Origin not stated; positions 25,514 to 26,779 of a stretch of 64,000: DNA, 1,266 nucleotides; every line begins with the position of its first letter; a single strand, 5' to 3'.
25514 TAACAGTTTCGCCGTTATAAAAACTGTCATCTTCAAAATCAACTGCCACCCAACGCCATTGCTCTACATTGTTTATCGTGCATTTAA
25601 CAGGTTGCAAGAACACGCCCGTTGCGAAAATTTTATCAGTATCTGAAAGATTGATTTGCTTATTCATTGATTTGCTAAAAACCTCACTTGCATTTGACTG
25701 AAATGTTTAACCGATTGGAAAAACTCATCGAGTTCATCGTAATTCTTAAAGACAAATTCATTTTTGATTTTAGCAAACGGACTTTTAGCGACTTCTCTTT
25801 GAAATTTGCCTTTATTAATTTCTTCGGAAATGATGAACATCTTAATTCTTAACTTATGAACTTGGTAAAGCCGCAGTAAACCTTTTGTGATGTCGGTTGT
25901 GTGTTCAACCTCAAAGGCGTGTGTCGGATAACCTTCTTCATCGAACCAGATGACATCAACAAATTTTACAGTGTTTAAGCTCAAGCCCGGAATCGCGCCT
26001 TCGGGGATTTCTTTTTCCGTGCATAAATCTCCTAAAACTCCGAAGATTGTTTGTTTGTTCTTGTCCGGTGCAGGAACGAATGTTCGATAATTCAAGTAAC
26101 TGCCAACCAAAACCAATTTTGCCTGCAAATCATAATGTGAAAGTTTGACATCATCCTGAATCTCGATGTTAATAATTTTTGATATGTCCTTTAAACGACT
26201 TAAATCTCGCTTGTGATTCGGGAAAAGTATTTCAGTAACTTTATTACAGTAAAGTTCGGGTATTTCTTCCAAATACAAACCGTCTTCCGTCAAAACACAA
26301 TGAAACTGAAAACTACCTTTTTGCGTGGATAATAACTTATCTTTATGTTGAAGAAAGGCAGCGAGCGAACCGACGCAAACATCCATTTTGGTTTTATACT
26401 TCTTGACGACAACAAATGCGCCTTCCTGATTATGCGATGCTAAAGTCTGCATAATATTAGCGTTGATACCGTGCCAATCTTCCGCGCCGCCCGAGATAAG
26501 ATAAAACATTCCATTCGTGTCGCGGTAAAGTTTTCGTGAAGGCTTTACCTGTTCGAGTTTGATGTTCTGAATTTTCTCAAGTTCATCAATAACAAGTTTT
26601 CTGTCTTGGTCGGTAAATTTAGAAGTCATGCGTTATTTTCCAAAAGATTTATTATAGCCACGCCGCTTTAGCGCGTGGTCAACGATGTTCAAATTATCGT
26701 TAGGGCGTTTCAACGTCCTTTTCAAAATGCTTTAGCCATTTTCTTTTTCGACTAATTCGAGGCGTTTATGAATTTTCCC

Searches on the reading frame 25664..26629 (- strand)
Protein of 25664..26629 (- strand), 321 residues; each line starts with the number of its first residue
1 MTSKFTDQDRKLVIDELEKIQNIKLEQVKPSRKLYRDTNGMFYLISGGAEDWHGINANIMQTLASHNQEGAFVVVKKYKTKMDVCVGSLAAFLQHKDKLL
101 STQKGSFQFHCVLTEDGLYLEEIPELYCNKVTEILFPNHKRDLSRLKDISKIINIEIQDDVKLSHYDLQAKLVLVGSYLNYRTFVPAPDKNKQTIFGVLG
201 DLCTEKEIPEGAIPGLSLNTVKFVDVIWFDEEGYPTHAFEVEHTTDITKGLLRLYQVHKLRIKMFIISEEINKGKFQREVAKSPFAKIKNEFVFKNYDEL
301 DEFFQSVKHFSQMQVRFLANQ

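Call 3: search_protein_families(library=pfam, proteins=[window:25664-26629:-], max_evalue=1)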
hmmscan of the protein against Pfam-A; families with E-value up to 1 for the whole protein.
window:25664-26629:- (321 aa): 0 families

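Call 4: search_protein_families(library=padloc, proteins=[window:25664-26629:-], max_evalue=1)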
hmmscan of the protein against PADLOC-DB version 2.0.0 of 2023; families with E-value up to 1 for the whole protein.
window:25664-26629:- (321 aa): 1 family
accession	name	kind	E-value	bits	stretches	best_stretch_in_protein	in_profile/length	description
PDLC03534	REase_II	-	3.8e-06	24.2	1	155-261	168-278/351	Type II restriction enzyme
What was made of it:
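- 25664..26629 (-): 321-aa two-domain nuclease ('R321'): a beta-rich N-terminal domain (about residues 1-140) plus a C-terminal PD-(D/E)XK domain of the NmeDI_C type. The ORF is intact and keeps all family-invariant residues. PADLOC PDLC03534 at 3.8e-6 for residues 155-261 (call 4).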

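Call 5: search_protein_families(library=ncbifam, proteins=[window:25664-26629:-], max_evalue=1)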
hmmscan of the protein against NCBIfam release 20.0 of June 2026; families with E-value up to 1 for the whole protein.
window:25664-26629:- (321 aa): 0 families

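Call 7: search_solved_structures(query=window:25664-26629:-, max_evalue=10)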
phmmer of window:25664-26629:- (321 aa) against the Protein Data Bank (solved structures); distinct sequences matched with E-value up to 10: 0.

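Call 26: find_homologous_proteins(query=window:25664-26629:-)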
Query window:25664-26629:- (321 aa): 335 proteins with E <= 0.001 among 1603 candidates; the best 120 are listed.
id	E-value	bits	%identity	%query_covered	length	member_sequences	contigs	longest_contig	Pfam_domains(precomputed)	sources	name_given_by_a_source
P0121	1.1e-199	680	93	100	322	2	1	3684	PF27126.1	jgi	-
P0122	1.5e-197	673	91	100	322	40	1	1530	PF27126.1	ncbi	-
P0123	1.0e-196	670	91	100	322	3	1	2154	PF27126.1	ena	-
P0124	4.4e-195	665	91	99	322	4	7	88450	PF27126.1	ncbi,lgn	-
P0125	1.1e-194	663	90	100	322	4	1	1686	PF27126.1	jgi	-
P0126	4.3e-194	662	91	99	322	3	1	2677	PF27126.1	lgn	-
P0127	4.5e-194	662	89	100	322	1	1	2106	PF27126.1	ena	-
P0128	9.8e-194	660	91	99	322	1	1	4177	PF27126.1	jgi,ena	-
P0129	3.8e-193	658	90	98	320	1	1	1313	PF27126.1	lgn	-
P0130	5.4e-193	658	89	100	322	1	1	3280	PF27126.1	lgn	-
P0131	9.1e-193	657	89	100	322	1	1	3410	PF27126.1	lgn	-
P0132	5.9e-192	655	89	100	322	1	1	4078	PF27126.1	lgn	-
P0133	1.3e-191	653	88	99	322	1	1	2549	PF27126.1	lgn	-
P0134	2.1e-191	653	88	100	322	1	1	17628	PF27126.1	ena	-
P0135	5.7e-191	651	89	99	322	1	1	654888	PF27126.1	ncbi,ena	-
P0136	7.4e-191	651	89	100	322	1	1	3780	PF27126.1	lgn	-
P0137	1.2e-190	650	88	100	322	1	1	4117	PF27126.1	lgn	-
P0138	2.8e-190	649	88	100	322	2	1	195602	PF27126.1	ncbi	ncbi:MAG: hypothetical protein WKF71_14780 [Pyrinomonadaceae bacterium]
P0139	4.9e-190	648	88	100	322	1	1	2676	PF27126.1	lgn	-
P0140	6.4e-190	648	88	100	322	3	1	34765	PF27126.1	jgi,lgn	-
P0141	2.5e-188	643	87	99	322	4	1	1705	PF27126.1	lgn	-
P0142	4.0e-188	642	87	99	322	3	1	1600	PF27126.1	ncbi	-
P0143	4.6e-187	639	87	99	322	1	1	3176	PF27126.1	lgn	-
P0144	5.4e-187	638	88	100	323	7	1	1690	PF27126.1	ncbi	-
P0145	6.2e-187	638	86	99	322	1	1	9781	PF27126.1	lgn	-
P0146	7.5e-185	631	87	99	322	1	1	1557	PF27126.1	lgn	-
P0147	1.3e-184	630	86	99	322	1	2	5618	PF27126.1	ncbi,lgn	-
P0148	1.9e-183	627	85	99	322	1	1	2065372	PF27126.1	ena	-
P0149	1.3e-181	621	83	99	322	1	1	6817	PF27126.1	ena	-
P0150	6.6e-178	608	82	100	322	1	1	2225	PF27126.1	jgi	jgi:hypothetical protein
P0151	1.6e-177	607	79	100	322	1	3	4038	PF27126.1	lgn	-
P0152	7.2e-176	602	81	99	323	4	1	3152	PF27126.1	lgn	-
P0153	1.6e-174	597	81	100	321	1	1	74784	PF27126.1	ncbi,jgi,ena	-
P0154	4.6e-172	589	79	99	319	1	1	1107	PF27126.1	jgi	-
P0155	7.4e-172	589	81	100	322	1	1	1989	PF27126.1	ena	-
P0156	1.6e-169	581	79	99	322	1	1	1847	PF27126.1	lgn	-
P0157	1.1e-167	575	78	99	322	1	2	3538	PF27126.1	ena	-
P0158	2.5e-166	570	76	99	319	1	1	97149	PF27126.1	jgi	jgi:hypothetical protein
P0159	4.9e-166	569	77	99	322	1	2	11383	PF27126.1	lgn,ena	-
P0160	2.5e-165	567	76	99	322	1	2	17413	PF27126.1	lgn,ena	-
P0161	2.2e-160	551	83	88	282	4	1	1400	PF27126.1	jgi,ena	-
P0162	2.1e-159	548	73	100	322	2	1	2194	PF27126.1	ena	-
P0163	6.8e-157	539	71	99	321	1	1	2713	PF27126.1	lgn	-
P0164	1.3e-155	535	73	100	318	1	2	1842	PF27126.1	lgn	-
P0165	4.0e-155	534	72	100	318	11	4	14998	PF27126.1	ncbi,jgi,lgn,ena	-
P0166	2.9e-154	531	71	99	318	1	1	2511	PF27126.1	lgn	-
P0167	4.7e-154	530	71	99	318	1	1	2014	PF27126.1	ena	-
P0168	1.2e-153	529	87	82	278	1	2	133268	PF27126.1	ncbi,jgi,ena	-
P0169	1.6e-153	528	70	99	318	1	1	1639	PF27126.1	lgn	-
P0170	1.8e-153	528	71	100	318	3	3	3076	PF27126.1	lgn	-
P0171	6.0e-153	526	70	99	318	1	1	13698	PF27126.1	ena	-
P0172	1.2e-151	522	70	100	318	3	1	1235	PF27126.1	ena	-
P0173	3.0e-151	521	71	100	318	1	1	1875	PF27126.1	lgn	-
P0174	3.6e-151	521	70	99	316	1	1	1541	PF27126.1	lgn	-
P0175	3.3e-150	517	70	99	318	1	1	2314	PF27126.1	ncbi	-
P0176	8.1e-150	516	70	99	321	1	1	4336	PF27126.1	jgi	jgi:hypothetical protein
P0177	1.7e-149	515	69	100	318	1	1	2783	PF27126.1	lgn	-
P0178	6.5e-149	513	69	100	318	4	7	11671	PF27126.1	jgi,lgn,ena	-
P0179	1.9e-148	512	69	98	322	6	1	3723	PF27126.1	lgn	-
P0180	1.9e-148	512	69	99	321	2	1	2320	PF27126.1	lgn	-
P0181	4.9e-148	510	69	99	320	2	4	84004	PF27126.1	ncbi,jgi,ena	jgi:hypothetical protein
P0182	8.1e-148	510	69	99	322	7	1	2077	PF27126.1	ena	-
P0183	2.3e-147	508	70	98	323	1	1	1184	PF27126.1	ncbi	-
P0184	3.9e-147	507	70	98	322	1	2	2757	PF27126.1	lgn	-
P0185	6.4e-147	507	69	98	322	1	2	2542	PF27126.1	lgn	-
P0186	6.4e-147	507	68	99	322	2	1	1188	PF27126.1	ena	-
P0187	8.1e-147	506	69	99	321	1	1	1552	PF27126.1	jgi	jgi:hypothetical protein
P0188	1.4e-146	506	70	98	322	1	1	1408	PF27126.1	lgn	-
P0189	1.5e-146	505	70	98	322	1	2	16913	PF27126.1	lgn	-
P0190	2.0e-146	505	69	98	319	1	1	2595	PF27126.1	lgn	-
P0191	3.2e-146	504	69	99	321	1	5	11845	PF27126.1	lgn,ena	-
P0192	4.5e-146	504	69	99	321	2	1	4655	PF27126.1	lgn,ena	-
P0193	1.1e-145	503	68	99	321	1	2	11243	PF27126.1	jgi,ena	-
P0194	1.6e-145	502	69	99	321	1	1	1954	PF27126.1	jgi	jgi:hypothetical protein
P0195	1.9e-145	502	68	99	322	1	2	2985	PF27126.1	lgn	-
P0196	2.2e-145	502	68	98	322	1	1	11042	PF27126.1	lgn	-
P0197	3.9e-145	501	68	99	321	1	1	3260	PF27126.1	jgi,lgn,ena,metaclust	metaclust:\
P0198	4.8e-145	501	68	99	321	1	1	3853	PF27126.1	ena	-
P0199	1.3e-144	499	67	99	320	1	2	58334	PF27126.1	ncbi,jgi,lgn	jgi:hypothetical protein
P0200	1.3e-144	499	67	100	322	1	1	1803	PF27126.1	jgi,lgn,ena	-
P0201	1.3e-144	499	67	99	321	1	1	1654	PF27126.1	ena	-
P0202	1.3e-144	499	68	99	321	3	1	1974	PF27126.1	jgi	-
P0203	1.4e-144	499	67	98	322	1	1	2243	PF27126.1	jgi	jgi:hypothetical protein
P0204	1.6e-144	499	68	99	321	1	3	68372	PF27126.1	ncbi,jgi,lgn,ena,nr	ncbi:MAG: hypothetical protein FWF68_04205 [Spirochaetes bacterium]|nr:hypothetical protein [Spiroch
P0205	2.8e-144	498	68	99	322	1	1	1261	PF27126.1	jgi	jgi:hypothetical protein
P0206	3.0e-144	498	68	100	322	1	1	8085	PF27126.1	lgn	-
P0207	3.5e-144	498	67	98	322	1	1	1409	PF27126.1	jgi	jgi:hypothetical protein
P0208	4.1e-144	497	69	99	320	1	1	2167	PF27126.1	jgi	-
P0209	5.6e-144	497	69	99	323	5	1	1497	PF27126.1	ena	-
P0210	6.6e-144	497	67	99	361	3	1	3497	PF27126.1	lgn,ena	-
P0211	7.8e-144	497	68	99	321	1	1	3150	PF27126.1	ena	-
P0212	8.3e-144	496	70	98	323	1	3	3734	PF27126.1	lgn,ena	-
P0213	9.8e-144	496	69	98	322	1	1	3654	PF27126.1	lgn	-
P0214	1.5e-143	496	65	99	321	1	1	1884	PF27126.1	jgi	-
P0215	2.1e-143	495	69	99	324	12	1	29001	PF27126.1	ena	-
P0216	2.3e-143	495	69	98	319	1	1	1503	PF27126.1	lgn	-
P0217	2.9e-143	495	67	99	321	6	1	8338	PF27126.1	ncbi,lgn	-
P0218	3.8e-143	494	67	99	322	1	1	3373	PF27126.1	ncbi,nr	ncbi:MAG: hypothetical protein Ta2F_18450 [Termitinemataceae bacterium]|nr:MAG: hypothetical protein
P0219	8.8e-143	493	66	98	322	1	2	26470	PF27126.1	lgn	-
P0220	1.5e-142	492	69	98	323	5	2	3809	PF27126.1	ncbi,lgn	-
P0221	1.8e-142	492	66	98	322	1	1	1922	PF27126.1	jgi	jgi:hypothetical protein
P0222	3.1e-142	491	67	99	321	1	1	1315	PF27126.1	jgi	jgi:hypothetical protein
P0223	3.2e-142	491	69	98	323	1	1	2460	PF27126.1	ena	-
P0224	3.3e-142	491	67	98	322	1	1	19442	PF27126.1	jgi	-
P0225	3.3e-142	491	68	98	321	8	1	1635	PF27126.1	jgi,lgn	-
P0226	5.7e-142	490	65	99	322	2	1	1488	PF27126.1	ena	-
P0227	1.1e-141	489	65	99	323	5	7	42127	PF27126.1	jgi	-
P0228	1.4e-141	489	66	99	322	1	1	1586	PF27126.1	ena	-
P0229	1.4e-141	489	66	99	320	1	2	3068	PF27126.1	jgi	jgi:hypothetical protein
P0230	4.5e-141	487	66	99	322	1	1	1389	PF27126.1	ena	-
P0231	6.0e-141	487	69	95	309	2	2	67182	PF27126.1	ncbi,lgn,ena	-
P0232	1.5e-140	486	67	98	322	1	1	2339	PF27126.1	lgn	-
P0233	3.7e-140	484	67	99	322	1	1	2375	PF27126.1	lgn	-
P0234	8.6e-140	483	65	98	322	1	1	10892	PF27126.1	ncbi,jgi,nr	ncbi:MAG: hypothetical protein LBT09_05795 [Planctomycetaceae bacterium]|jgi:hypothetical protein|nr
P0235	1.3e-139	483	65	99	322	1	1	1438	PF27126.1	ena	-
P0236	1.9e-139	482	65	100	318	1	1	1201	PF27126.1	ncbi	-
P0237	2.8e-139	482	65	99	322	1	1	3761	PF27126.1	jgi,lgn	jgi:hypothetical protein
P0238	3.7e-139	481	65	98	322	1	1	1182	PF27126.1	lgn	-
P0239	3.9e-139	481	65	99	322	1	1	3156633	PF27126.1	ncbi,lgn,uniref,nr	ncbi:conserved hypothetical protein [uncultured Paludibacter sp.]|uniref:Uncharacterized protein n=1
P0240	7.0e-139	480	65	99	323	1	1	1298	PF27126.1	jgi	jgi:hypothetical protein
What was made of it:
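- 25664..26629 (-): All 120 listed homologues carry precomputed PF27126 NmeDI_C and are 318-323 aa (a few fragments and one 361-aa call aside), 65-93% identical (call 26).
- On NmeDI-type restriction endonuclease (321-aa ORF): The local Pfam copy lacks this model (calls 3, 4, 26).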

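Call 27: find_encoding_contigs(protein=P0239, flank=6000, max_places=2)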
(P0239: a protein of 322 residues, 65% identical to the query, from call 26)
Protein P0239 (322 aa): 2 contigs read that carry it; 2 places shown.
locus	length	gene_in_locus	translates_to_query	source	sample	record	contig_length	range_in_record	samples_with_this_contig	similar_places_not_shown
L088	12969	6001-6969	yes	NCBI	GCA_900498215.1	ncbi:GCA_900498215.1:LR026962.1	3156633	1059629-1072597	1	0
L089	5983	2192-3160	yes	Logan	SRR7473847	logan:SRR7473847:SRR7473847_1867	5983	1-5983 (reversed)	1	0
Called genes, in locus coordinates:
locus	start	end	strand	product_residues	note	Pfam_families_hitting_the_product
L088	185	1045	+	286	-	PF00140:Sigma70_r1_2, PF04542:Sigma70_r2, PF04539:Sigma70_r3, PF04545:Sigma70_r4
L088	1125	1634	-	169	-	-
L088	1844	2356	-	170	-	PF13905:Thioredoxin_8 (faint), PF14595:Thioredoxin_9 (faint), PF00085:Thioredoxin, PF13098:Thioredoxin_2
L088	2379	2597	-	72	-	-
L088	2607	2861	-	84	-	-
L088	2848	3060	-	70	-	PF19628:DUF6132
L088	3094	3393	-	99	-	PF01022:HTH_5, PF12840:HTH_20 (weak)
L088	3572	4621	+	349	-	PF13685:Fe-ADH_2 (weak), PF01761:DHQ_synthase, PF24621:DHQS_C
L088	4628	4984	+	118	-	PF13380:CoA_binding_2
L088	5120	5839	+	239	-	PF01113:DapB_N, PF05173:DapB_C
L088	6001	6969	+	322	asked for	PF27126:NmeDI_C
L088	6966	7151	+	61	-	-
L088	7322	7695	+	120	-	PF09516:RE_CfrBI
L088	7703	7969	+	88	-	PF09516:RE_CfrBI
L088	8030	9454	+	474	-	-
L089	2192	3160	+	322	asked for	PF27126:NmeDI_C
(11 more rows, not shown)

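Call 28: find_encoding_contigs(protein=P0204, flank=6000, max_places=2)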
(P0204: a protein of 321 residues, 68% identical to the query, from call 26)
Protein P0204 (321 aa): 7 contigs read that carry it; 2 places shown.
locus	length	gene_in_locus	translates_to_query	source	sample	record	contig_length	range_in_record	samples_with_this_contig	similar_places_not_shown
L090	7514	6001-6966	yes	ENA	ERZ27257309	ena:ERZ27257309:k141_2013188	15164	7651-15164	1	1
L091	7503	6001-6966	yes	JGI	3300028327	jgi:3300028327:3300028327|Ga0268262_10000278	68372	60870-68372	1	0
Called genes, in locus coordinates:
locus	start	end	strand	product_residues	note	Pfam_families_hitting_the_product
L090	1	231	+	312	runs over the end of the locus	PF24827:AstE_AspA_cat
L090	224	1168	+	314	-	PF24827:AstE_AspA_cat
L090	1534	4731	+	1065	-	PF13185:GAF_2 (faint), PF01590:GAF, PF13492:GAF_3 (faint), PF01590:GAF, PF00512:HisKA, PF02518:HATPase_c, PF00072:Response_reg, PF00072:Response_reg, +1 more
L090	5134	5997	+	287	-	PF02985:HEAT (faint), PF13646:HEAT_2, PF01555:N6_N4_Mtase (weak)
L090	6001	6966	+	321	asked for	PF27126:NmeDI_C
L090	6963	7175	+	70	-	-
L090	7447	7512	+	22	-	?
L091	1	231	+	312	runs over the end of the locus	PF24827:AstE_AspA_cat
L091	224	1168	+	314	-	PF24827:AstE_AspA_cat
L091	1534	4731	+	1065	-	PF13185:GAF_2 (faint), PF01590:GAF, PF13492:GAF_3 (faint), PF01590:GAF, PF00512:HisKA, PF02518:HATPase_c, PF00072:Response_reg, PF00072:Response_reg, +1 more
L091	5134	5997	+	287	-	PF02985:HEAT (faint), PF13646:HEAT_2, PF01555:N6_N4_Mtase (weak)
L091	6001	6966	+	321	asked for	PF27126:NmeDI_C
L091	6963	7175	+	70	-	-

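Call 29: find_encoding_contigs(protein=P0138, flank=6000, max_places=2)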
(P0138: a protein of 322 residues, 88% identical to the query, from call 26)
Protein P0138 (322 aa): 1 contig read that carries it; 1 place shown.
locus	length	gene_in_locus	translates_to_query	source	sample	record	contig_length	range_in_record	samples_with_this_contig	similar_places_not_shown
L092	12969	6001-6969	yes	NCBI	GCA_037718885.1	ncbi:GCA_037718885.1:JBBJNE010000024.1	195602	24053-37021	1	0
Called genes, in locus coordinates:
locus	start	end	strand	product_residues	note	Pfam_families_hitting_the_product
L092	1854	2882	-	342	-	PF01546:Peptidase_M20, PF07687:M20_dimer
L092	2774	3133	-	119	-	-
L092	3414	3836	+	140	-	PF13442:Cytochrome_CBB3, PF00034:Cytochrom_C (weak)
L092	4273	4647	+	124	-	PF12728:HTH_17 (weak)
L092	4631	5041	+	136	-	-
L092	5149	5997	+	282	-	PF02985:HEAT (faint), PF13646:HEAT_2 (weak), PF01555:N6_N4_Mtase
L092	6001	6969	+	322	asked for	PF27126:NmeDI_C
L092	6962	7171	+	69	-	-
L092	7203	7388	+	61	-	PF09516:RE_CfrBI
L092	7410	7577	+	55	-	PF09516:RE_CfrBI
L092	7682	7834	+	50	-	-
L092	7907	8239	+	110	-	PF18135:Type_ISP_C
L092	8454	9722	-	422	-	PF01699:Na_Ca_ex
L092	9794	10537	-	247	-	PF08459:UvrC_RNaseH_dom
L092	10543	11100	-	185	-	PF22920:UvrC_RNaseH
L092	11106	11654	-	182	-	PF27096:UvrC_M (weak)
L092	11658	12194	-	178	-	PF04679:DNA_ligase_A_C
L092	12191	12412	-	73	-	PF01068:DNA_ligase_A_M (weak)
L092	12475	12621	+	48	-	-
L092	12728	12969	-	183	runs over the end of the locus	PF04675:DNA_ligase_A_N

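Call 30: find_encoding_contigs(protein=P0135, flank=6000, max_places=2)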
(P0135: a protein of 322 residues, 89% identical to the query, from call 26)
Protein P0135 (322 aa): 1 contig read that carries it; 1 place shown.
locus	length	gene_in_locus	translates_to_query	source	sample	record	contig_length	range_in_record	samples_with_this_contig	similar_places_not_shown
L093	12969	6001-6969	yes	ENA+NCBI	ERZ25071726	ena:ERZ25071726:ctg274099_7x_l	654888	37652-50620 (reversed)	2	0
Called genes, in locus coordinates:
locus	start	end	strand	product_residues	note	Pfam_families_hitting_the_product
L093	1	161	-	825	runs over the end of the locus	PF00676:E1_dh, PF02779:Transket_pyr, PF02780:Transketolase_C, PF17147:PFOR_II (weak)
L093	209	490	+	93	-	PF04248:NTP_transf_9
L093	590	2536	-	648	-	PF07607:DUF1570, PF25063:ARM_TT21_C (faint), PF23914:TPR_CcmH_CycH (faint), PF12895:ANAPC3 (weak), PF13424:TPR_12 (faint), PF00515:TPR_1 (faint), PF07719:TPR_2 (faint), PF13181:TPR_8 (faint), +5 more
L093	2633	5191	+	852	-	PF00488:MutS_V, PF01713:Smr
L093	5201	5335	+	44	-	-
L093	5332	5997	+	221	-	PF02985:HEAT (faint), PF13646:HEAT_2 (weak)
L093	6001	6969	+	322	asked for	PF27126:NmeDI_C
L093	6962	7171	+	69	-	-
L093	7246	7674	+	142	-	PF09516:RE_CfrBI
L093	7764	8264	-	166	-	PF00515:TPR_1 (faint), PF04212:MIT (weak), PF07719:TPR_2 (faint), PF13181:TPR_8 (faint), PF13428:TPR_14 (faint), PF13432:TPR_16 (faint), PF13176:TPR_7 (faint), PF13424:TPR_12 (weak), +3 more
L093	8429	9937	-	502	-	PF00149:Metallophos, PF02872:5_nucleotid_C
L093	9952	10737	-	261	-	PF03301:Trp_dioxygenase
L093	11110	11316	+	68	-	PF00313:CSD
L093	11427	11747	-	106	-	-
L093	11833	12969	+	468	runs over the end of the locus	PF03841:SelA, PF01053:Cys_Met_Meta_PP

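Call 34: find_related_loci(query=A4, collection=metagenome_contigs, flank=4000)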
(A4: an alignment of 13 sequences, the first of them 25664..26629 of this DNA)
Query A4 (321 aa) in metagenome_contigs; peptide patterns used: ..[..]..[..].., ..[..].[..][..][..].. (x = any residue, [..] = any of these).
542 stretches matched a pattern; 83 encode a relative of the query (tblastn E <= 1e-3); the best 80 are kept; 79 distinct loci.
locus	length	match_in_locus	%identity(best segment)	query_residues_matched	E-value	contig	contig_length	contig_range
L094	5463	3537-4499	93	1-321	0e+0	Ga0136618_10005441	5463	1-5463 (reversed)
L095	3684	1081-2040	93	1-320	0e+0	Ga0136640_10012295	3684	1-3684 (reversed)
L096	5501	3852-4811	92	1-320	0e+0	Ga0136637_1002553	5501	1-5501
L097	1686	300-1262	90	1-321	0e+0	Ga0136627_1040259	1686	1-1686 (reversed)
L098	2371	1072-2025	91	1-318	0e+0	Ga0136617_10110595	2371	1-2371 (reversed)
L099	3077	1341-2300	89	1-320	0e+0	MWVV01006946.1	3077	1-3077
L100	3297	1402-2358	90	1-319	0e+0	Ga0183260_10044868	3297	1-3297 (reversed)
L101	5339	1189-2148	90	1-320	0e+0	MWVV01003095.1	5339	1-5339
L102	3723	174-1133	89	1-320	0e+0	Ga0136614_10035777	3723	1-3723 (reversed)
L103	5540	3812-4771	89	1-320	0e+0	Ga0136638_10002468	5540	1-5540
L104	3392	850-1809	88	1-320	0e+0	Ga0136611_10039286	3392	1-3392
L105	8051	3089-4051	81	1-321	0e+0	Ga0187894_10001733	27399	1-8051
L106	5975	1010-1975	80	1-321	1e-180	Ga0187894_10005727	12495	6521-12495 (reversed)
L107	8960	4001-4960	89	1-320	0e+0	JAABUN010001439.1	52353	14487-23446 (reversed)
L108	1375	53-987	82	11-321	0e+0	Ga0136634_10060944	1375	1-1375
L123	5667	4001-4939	67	4-318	7e-152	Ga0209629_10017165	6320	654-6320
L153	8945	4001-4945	54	2-319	7e-118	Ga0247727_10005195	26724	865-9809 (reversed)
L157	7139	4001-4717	55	4-245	1e-87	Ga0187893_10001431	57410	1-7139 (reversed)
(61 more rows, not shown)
